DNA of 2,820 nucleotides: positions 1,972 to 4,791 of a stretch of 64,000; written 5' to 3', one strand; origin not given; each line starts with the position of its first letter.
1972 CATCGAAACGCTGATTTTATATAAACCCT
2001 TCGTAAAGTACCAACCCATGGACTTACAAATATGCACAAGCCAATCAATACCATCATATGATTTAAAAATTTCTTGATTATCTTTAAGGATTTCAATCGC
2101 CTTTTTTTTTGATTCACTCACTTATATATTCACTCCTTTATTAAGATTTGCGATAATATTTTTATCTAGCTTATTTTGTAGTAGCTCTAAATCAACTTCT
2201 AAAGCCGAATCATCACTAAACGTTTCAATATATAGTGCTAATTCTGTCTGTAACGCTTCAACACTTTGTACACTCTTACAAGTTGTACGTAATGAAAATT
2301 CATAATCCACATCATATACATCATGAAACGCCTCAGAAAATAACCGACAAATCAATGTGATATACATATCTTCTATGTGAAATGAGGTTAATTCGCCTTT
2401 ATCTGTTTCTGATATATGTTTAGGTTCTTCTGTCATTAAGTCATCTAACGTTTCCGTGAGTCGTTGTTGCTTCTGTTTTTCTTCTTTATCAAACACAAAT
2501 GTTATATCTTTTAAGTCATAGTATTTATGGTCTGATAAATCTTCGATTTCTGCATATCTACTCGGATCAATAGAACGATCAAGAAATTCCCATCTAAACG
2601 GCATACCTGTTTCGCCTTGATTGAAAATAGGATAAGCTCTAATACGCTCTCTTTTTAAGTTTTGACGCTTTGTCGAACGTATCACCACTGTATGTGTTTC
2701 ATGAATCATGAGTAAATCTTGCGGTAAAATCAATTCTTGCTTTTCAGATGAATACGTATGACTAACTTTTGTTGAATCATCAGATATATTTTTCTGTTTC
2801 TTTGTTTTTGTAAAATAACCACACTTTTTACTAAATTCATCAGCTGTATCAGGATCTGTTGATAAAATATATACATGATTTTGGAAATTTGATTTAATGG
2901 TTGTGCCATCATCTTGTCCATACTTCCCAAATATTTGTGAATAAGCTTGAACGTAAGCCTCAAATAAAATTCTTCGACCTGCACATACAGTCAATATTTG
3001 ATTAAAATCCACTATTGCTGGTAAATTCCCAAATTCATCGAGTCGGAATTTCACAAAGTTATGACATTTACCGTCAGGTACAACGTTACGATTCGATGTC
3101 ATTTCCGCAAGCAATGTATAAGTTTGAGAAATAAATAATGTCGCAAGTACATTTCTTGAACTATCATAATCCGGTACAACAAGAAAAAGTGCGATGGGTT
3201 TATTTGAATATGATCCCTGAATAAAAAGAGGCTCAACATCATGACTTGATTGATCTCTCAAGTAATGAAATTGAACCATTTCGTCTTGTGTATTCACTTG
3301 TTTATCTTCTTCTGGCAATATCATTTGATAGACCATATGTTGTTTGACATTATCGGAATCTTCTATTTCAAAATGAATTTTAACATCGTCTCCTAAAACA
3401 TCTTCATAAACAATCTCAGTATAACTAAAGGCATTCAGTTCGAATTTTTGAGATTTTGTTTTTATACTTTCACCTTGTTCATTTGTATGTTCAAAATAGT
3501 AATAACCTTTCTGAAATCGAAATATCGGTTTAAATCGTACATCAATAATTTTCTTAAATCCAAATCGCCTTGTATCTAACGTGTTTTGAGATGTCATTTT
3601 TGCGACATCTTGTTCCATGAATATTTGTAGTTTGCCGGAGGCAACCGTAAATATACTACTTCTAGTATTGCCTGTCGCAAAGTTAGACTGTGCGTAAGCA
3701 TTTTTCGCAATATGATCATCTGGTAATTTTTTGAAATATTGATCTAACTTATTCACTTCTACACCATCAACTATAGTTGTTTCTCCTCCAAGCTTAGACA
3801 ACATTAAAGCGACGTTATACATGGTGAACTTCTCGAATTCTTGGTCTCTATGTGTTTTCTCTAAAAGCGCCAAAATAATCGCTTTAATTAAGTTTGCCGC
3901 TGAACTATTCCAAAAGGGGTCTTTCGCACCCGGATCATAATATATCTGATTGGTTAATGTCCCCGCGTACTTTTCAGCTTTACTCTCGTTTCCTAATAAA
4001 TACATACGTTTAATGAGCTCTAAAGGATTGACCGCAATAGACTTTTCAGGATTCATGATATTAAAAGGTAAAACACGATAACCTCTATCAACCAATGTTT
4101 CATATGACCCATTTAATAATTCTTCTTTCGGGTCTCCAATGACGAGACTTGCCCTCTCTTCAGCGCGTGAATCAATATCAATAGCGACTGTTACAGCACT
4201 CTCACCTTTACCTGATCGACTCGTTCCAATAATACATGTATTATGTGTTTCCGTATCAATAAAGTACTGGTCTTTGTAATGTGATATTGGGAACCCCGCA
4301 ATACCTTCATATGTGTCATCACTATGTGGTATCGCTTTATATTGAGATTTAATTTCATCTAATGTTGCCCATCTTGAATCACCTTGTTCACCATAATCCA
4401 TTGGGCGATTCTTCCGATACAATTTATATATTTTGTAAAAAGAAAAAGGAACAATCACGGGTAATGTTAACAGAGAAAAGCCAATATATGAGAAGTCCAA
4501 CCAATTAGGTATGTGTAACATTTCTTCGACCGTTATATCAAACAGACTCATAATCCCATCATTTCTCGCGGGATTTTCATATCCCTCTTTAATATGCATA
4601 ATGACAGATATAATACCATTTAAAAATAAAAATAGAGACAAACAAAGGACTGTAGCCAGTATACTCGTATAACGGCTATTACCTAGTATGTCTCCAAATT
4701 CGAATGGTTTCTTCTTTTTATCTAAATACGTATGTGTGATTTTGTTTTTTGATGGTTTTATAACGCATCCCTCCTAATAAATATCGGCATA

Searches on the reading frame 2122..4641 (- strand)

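Call 13: search_protein_families(library=ncbifam, proteins=[window:2122-4641:-], max_evalue=0.00001)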
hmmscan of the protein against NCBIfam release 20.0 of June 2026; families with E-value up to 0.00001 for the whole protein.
window:2122-4641:- (839 aa): 4 families
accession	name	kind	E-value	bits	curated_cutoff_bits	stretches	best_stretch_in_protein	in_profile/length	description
NF045973.1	conju_CD1115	equivalog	6e-95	318.7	250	1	123-674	15-441/442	VirD4-like conjugal transfer protein, CD1115 family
NF010424.0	PRK13850.1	equivalog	5.8e-12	44.6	681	1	518-670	380-531/670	type IV secretion system ATPase VirD4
NF010450.0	PRK13876.1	subfamily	5.8e-10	38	674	1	479-657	356-532/667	IncP-type conjugal transfer protein TraG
NF010394.0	PRK13822.1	subfamily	2.6e-07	29.8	443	0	523-646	472-599/643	conjugal transfer coupling protein TraG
